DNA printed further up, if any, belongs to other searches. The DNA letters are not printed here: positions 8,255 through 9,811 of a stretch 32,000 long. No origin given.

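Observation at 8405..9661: Geranylgeranyl-reductase-family flavoprotein embedded between sterol reductase and SMT: candidate non-canonical sterol side-chain reductase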

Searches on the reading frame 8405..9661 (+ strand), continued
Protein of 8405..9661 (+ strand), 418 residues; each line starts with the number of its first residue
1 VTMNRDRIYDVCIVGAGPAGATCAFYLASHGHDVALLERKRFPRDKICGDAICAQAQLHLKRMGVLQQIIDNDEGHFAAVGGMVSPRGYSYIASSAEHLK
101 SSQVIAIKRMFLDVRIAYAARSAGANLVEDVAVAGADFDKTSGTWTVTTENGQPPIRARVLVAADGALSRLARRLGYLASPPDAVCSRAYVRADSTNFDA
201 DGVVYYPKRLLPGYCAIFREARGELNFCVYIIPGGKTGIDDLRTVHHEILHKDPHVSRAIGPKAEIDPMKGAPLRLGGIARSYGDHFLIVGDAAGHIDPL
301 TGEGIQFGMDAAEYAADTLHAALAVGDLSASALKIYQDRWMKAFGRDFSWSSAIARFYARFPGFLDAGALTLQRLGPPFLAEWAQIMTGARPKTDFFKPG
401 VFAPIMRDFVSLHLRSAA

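Call 39: search_protein_families(library=pfam, proteins=[L021:7168-7983:-, L021:8023-9072:-, L021:9314-9895:-, L021:11340-12482:+, L021:12511-13641:+, L016:5932-7050:+, L016:7067-9868:-, L016:11260-12900:-, L016:12993-13493:-, L016:13514-14194:-], max_evalue=0.00001)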
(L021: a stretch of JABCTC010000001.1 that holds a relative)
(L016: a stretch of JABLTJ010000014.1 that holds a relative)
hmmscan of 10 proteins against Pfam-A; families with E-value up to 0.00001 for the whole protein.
L021:7168-7983:- (271 aa): 1 family
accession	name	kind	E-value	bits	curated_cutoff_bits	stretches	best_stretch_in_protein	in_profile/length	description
PF01207.24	Dus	-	1.7e-46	159.2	20.4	1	15-239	1-233/311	Dihydrouridine synthase (Dus)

L021:8023-9072:- (349 aa): 0 families

L021:9314-9895:- (193 aa): 0 families

L021:11340-12482:+ (380 aa): 0 families

L021:12511-13641:+ (376 aa): 0 families

L016:5932-7050:+ (372 aa): 0 families

L016:7067-9868:- (933 aa): 6 families
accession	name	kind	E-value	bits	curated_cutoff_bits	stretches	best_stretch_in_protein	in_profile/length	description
PF00122.25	E1-E2_ATPase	-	3.5e-48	163.9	28.1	1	120-311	5-181/181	E1-E2 ATPase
PF00689.26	Cation_ATPase_C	-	1.6e-47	161.9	27.3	1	740-915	2-175/175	Cation transporting ATPase, C-terminus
PF13246.12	Cation_ATPase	-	2.8e-20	72.6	21.7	1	394-481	2-90/91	Cation transport ATPase (P-type)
PF00702.32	Hydrolase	-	2e-19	71.2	26.4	1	541-662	85-191/191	haloacid dehalogenase-like hydrolase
PF00690.31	Cation_ATPase_N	-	1.4e-18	66.7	20.4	1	4-69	2-68/69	Cation transporter/ATPase, N-terminus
PF08282.18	Hydrolase_3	-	1.9e-06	28.2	20.9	0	634-687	195-247/255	haloacid dehalogenase-like hydrolase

L016:11260-12900:- (546 aa): 0 families

L016:12993-13493:- (166 aa): 0 families

L016:13514-14194:- (226 aa): 0 families

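Call 42: search_protein_representatives(protein=window:8405-9661:+)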
Query: 418 residues. Proteins with E-value up to 0.001 (for the whole library): 20972; up to 1e-10: 6360; up to 1e-30: 249. The best 150 are listed.
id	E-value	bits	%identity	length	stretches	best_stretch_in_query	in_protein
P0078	2.0e-152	524.5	58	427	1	7-411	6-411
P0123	5.4e-137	473.7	52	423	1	5-415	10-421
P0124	2.9e-126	438.4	53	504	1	6-405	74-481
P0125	1.8e-113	396.2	48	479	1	8-410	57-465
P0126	5.4e-113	394.6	48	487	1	9-405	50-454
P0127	3.4e-111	388.7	71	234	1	185-416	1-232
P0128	1.1e-106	373.8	48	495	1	6-403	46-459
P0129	1.7e-104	366.7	47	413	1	7-411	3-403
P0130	3.3e-102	359.1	47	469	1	8-406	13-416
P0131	8.9e-96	337.9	53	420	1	7-330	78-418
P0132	5.4e-93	328.8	44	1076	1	8-409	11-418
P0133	5.5e-92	325.5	44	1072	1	7-408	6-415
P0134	1.5e-90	320.7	54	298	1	134-410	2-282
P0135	7.7e-90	318.4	44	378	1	55-409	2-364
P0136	9.0e-87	308.3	39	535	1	6-409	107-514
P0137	1.0e-86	308.1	42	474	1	7-406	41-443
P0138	1.3e-84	301.2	44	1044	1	8-408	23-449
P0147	1.8e-76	274.3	39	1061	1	6-413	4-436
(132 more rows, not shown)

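Call 44: list_cluster_members(proteins=[P0124, P0125, P0126, P0128, P0130, P0132, P0133, P0137, P0138, P0147])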
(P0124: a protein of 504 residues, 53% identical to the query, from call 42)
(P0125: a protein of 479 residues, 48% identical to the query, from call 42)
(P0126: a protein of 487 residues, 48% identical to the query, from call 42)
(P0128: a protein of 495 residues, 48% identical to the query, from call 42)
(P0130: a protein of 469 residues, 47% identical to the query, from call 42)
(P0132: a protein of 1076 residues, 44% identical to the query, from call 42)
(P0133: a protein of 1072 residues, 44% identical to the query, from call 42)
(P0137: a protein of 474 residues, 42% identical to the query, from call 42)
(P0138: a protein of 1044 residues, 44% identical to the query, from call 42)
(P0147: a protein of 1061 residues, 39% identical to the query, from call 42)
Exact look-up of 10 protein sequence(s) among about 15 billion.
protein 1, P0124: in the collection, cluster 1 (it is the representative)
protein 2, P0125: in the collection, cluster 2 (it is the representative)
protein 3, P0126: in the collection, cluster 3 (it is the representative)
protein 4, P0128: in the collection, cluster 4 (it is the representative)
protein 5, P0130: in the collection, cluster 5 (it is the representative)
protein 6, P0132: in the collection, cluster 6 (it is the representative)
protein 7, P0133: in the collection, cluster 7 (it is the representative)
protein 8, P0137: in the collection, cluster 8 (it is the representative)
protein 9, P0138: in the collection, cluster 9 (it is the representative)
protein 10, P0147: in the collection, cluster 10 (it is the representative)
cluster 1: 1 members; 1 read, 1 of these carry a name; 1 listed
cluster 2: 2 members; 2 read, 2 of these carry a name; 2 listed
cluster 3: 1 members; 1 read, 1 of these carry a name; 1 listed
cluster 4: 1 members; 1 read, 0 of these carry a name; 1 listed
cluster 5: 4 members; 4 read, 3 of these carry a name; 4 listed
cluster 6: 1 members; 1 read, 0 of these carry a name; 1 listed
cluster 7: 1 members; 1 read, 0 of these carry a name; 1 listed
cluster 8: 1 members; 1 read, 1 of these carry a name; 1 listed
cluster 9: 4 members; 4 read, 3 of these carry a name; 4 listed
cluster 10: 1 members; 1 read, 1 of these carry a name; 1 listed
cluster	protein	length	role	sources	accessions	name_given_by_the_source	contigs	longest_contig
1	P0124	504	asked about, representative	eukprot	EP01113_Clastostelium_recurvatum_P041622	TRINITY_DN663_c0_g1_i2.p1 TRINITY_DN663_c0_g1~~TRINITY_DN663_c0_g1_i2.p1 ORF ...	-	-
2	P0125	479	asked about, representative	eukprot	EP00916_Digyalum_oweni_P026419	GHVL01043409.1.p1 GENE.GHVL01043409.1~~GHVL01043409.1.p1 ORF type:complete len:480 ...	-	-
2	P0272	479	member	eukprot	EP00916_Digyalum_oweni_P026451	GHVL01043459.1.p1 GENE.GHVL01043459.1~~GHVL01043459.1.p1 ORF type:complete len:480 ...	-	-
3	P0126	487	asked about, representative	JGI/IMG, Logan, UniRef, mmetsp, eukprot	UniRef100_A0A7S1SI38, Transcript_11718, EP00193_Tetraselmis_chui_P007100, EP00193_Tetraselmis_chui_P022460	FAD-binding domain-containing protein n=1 Tax=Tetraselmis chuii TaxID=63592 ... | Transcript_11718/g.21132 ORF Transcript_11718/g.21132 Transcript_11718/m.21132 ... | CAMPEP_0177765928 /NCGR_PEP_ID=MMETSP0491_2-20121128/8247_1 /TAXON_ID=63592 ...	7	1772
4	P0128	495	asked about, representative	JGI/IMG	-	-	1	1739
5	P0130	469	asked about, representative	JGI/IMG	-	geranylgeranyl reductase family protein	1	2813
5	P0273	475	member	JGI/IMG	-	geranylgeranyl reductase family protein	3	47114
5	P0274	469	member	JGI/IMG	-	geranylgeranyl reductase family protein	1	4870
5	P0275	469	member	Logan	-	-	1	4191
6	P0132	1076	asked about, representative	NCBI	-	-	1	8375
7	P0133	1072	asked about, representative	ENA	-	-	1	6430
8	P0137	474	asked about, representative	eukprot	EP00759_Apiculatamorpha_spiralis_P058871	PhF_6_TR9450/c0_g1_i1/m.14768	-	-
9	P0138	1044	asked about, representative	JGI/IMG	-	-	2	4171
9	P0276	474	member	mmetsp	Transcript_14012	Transcript_14012/g.30371 ORF Transcript_14012/g.30371 Transcript_14012/m.30371 ...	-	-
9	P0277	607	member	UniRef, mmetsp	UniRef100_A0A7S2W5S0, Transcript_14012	Flavodoxin-like domain-containing protein n=1 Tax=Mucochytrium quahogii TaxID=96639 ... | Transcript_14012/g.30370 ORF Transcript_14012/g.30370 Transcript_14012/m.30370 ...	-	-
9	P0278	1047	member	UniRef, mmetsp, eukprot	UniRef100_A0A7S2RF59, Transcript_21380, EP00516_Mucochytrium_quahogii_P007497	FAD-binding FR-type domain-containing protein n=1 Tax=Mucochytrium quahogii TaxID=96639 ... | Transcript_21380/g.34832 ORF Transcript_21380/g.34832 Transcript_21380/m.34832 ... | CAMPEP_0203746694 /NCGR_PEP_ID=MMETSP0098-20131031/2061_1 /ASSEMBLY_ACC=CAM_ASM_000208 ...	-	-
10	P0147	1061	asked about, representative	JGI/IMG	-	sulfite reductase alpha subunit-like flavoprotein/flavin-dependent dehydrogenase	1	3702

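Call 45: predict_structure(alignment_id=A2)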
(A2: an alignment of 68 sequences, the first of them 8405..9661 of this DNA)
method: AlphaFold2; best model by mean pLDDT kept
length: 418 residues; sequences in the alignment: 68
mean_pLDDT: 94.8   pTM: 0.93
mean pLDDT of the five models: 94.8, 94.4, 94.4, 94.3, 93.7
residues with pLDDT >= 90: 383; 70-90: 30; 50-70: 3; < 50: 2
segments of 3 or more residues with pLDDT < 50: none
pLDDT, mean of each block of 10 residues (from residue 1): 78 98 99 98 83 92 97 95 97 90 89 97 98 97 97 95 96 96 95 97 96 97 95 95 97 97 96 95 98 96 94 99 98 98 94 95 97 97 91 92 96 85
secondary structure, 60 per line:
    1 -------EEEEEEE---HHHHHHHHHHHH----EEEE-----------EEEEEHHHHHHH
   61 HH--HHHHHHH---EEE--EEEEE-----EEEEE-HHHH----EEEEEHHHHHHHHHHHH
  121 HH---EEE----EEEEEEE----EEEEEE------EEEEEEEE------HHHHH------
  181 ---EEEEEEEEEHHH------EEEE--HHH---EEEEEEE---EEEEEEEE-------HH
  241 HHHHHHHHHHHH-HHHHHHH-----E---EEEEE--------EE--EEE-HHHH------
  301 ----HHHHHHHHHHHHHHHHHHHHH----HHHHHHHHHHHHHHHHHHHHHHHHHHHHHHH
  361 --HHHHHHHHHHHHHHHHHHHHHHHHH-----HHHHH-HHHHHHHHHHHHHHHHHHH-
elements in order: E8-14 H18-29 E34-37 E49-53 H54-62 H65-71 E75-77 E80-84 E90-94 H96-99 E104-108 H109-122 E126-128 E133-139 E144-149 E156-163 H170-174 E184-192 E202-205 E214-220 E224-231 H239-252 H254-260 E270-274 E287-289 H291-294 H305-325 H330-360 H363-387 H393-397 H399-417

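Call 50: fold_search(model_id=the predicted structure, library=pdb)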
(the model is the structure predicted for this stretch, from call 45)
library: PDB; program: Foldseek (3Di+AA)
matches with E <= 10: 1985; with E <= 0.001: 1439
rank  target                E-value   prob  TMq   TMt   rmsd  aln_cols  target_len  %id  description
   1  3oz2                  4.2e-24  1.00  0.70  0.74   3.3       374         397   21  Crystal structure of a geranylgeranyl bacteriochlorophyll reductase-like (Ta0516) from Thermoplasma acidophilum at 1.60  (released 2010-10-27)
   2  5dbj_D                2.5e-23  1.00  0.69  0.66   4.6       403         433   21  Crystal structure of halogenase PltA (released 2015-10-07)
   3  5dbj_C                7.6e-23  1.00  0.71  0.69   5.5       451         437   19  Crystal structure of halogenase PltA (released 2015-10-07)
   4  4opt                  9.1e-23  1.00  0.74  0.69   4.1       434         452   18  Constructing tailored isoprenoid products by structure-guided modification of geranylgeranyl reductase (released 2014-07-09)
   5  4opl                  9.6e-23  1.00  0.74  0.69   4.1       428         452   18  Constructing tailored isoprenoid products by structure-guided modification of geranylgeranyl reductase. (released 2014-07-09)
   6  7fco_B                1.6e-22  1.00  0.68  0.66   4.6       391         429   21  ChlB4 Halogenase (released 2022-03-16)
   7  7koe_C                1.7e-22  1.00  0.67  0.64   7.7       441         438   19  Electron bifurcating flavoprotein Fix/EtfABCX (released 2021-01-20)
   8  7fco_A                2.0e-22  1.00  0.70  0.68   5.5       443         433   20  ChlB4 Halogenase (released 2022-03-16)
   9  4opg                  2.1e-22  1.00  0.73  0.68   4.4       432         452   18  Constructing tailored isoprenoid products by structure-guided modification of geranylgeranyl reductase. (released 2014-07-09)
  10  5buk_A                2.2e-22  1.00  0.73  0.71   5.0       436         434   19  Structure of flavin-dependent chlorinase Mpy16 (released 2016-03-09)
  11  4opi                  2.3e-22  1.00  0.73  0.68   4.2       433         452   17  Constructing tailored isoprenoid products by structure-guided modification of geranylgeranyl reductase. (released 2014-07-09)
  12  3atq                  2.5e-22  1.00  0.73  0.68   4.3       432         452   17  Geranylgeranyl Reductase (GGR) from Sulfolobus acidocaldarius (released 2011-05-04)
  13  4opu                  2.8e-22  1.00  0.75  0.70   4.2       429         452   17  Constructing tailored isoprenoid products by structure-guided modification of geranylgeranyl reductase (released 2014-07-09)
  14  8zop                  5.0e-22  1.00  0.68  0.70   6.9       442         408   19  Structure of FasV in complex with FAD (released 2025-04-02)
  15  5dbj_A                5.3e-22  1.00  0.70  0.67   4.4       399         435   21  Crystal structure of halogenase PltA (released 2015-10-07)
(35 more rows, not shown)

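Call 59: search_protein_families(library=pfam, proteins=[L006:11311-12189:+, L005:11328-12209:+, L006:7205-7822:+, L006:7819-8835:+, L006:8937-9347:+, L006:939-1862:+, L006:2112-2942:+, L006:2965-3480:+, L006:16383-17849:+], max_evalue=0.0001)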
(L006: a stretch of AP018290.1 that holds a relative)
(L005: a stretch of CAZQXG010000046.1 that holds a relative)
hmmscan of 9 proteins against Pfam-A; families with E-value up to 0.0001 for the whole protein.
L006:11311-12189:+ (292 aa): 9 families
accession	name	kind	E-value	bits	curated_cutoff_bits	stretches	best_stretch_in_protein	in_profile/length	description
PF08241.18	Methyltransf_11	-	7.4e-23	81.5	21.2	1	78-175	1-94/95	Methyltransferase domain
PF13649.12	Methyltransf_25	-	1.4e-21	77.4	27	1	77-172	1-97/97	Methyltransferase domain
PF13847.12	Methyltransf_31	-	1.7e-19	70.4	27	1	73-186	3-119/145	Methyltransferase domain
PF02353.26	CMAS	-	6.2e-16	59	27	1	18-240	4-230/273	Mycolic acid cyclopropane synthetase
PF01209.24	Ubie_methyltran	-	2.9e-14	53.4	20.1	1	64-175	38-150/233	ubiE/COQ5 methyltransferase family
PF08242.18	Methyltransf_12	-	2e-13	51.3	30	1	78-174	1-98/98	Methyltransferase domain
PF13489.12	Methyltransf_23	-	9.3e-13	48.7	27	1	64-224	8-162/164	Methyltransferase domain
PF09445.16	Methyltransf_15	-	8.6e-06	25.9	22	1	76-135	3-61/165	RNA cap guanine-N2 methyltransferase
PF05175.20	MTS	-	4.6e-05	23.6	23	0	75-145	33-102/170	Methyltransferase small domain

L005:11328-12209:+ (293 aa): 7 families
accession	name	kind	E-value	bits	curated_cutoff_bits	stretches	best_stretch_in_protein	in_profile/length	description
PF08241.18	Methyltransf_11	-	5.4e-26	91.5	21.2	1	78-175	1-94/95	Methyltransferase domain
PF13649.12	Methyltransf_25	-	1.3e-24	87.2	27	1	77-172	1-97/97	Methyltransferase domain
PF13847.12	Methyltransf_31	-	7.7e-23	81.2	27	1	73-180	3-113/145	Methyltransferase domain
PF02353.26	CMAS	-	9.5e-20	71.5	27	1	46-239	34-229/273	Mycolic acid cyclopropane synthetase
PF01209.24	Ubie_methyltran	-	4.9e-16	59.2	20.1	1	67-175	41-150/233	ubiE/COQ5 methyltransferase family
PF08242.18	Methyltransf_12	-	1.1e-15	58.6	30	1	78-174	1-98/98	Methyltransferase domain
PF13489.12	Methyltransf_23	-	1.8e-15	57.5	27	1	65-223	16-161/164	Methyltransferase domain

L006:7205-7822:+ (205 aa): 1 family
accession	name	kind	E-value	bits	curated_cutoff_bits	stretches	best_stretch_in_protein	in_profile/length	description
PF04622.18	ERG2_Sigma1R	-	2.5e-51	174.5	21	1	3-179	22-204/210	ERG2 and Sigma1 receptor like protein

L006:7819-8835:+ (338 aa): 2 families
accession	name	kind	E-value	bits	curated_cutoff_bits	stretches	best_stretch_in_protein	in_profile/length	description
PF19298.5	KshA_C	-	8.1e-32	111.4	23.3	1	117-321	1-207/207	3-Ketosteroid 9alpha-hydroxylase C-terminal domain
PF00355.32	Rieske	-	7.8e-21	74.2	20.3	1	14-96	2-83/88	Rieske [2Fe-2S] domain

L006:8937-9347:+ (136 aa): 1 family
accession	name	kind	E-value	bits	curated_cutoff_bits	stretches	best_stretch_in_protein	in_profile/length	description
PF05241.17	EBP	-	3.1e-06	27.9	25.7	1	52-124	4-74/113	EXPERA (EXPanded EBP superfamily)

L006:939-1862:+ (307 aa): 2 families
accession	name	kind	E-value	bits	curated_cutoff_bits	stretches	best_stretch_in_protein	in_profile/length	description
PF02195.25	ParB_N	-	2.4e-28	98.4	26.3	1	37-126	5-95/95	ParB N-terminal domain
PF17762.8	HTH_ParB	-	1.6e-11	44.7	22.6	1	195-261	34-100/102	ParB HTH domain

L006:2112-2942:+ (276 aa): 1 family
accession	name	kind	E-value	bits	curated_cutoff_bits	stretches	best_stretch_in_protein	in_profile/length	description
PF00494.24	SQS_PSY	-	2.6e-25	90.1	26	1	11-203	1-176/263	Squalene/phytoene synthase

L006:2965-3480:+ (171 aa): 1 family
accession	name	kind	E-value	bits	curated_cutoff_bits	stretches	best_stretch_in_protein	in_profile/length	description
PF01222.22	ERG4_ERG24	-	3.5e-29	102.3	27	1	56-171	314-432/432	Ergosterol biosynthesis ERG4/ERG24 family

L006:16383-17849:+ (488 aa): 2 families
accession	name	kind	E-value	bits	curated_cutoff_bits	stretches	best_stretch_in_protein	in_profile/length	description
PF01565.28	FAD_binding_4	-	3e-21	76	26.4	1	46-181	2-138/139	FAD binding domain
PF04030.19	ALO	-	3e-15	57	23.1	1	208-481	2-256/258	D-arabinono-1,4-lactone oxidase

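Call 62: find_encoding_contigs(protein=P0008, flank=10000, max_places=2)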
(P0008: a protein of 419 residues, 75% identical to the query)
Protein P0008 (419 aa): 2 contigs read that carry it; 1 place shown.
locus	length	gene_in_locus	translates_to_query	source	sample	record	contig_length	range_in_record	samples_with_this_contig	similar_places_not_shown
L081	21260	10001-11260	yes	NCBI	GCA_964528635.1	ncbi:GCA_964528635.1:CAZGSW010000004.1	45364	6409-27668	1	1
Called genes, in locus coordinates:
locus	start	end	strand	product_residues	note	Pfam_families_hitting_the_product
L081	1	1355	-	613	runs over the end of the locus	PF00512:HisKA, PF02518:HATPase_c, PF00072:Response_reg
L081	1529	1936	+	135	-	-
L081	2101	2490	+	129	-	-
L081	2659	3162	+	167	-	-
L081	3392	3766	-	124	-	PF13683:rve_3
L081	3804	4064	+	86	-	-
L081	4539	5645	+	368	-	PF00355:Rieske, PF19112:VanA_C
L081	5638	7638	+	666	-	PF00432:Prenyltrans (faint), PF13249:SQHop_cyclase_N, PF13243:SQHop_cyclase_C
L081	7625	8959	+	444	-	PF01266:DAO (faint), PF01494:FAD_binding_3, PF04820:Trp_halogenase (faint), PF07992:Pyr_redox_2 (weak), PF12831:FAD_oxidored (weak), PF13450:NAD_binding_8 (faint), PF08491:SE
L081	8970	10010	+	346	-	PF01073:3Beta_HSD, PF01370:Epimerase, PF02719:Polysacc_synt_2, PF04321:RmlD_sub_bind (weak), PF05368:NmrA, PF13460:NAD_binding_10, PF16363:GDP_Man_Dehyd, PF07993:NAD_binding_4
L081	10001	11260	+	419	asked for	PF00890:FAD_binding_2 (faint), PF01266:DAO, PF01494:FAD_binding_3, PF01946:Thi4 (faint), PF04820:Trp_halogenase (faint), PF07992:Pyr_redox_2 (weak), PF13450:NAD_binding_8 (weak)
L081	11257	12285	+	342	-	PF02353:CMAS, PF13489:Methyltransf_23, PF08241:Methyltransf_11, PF08242:Methyltransf_12, PF13649:Methyltransf_25, PF13847:Methyltransf_31, PF08498:Sterol_MT_C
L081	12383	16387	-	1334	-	-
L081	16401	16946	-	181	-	-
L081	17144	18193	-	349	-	PF00196:GerE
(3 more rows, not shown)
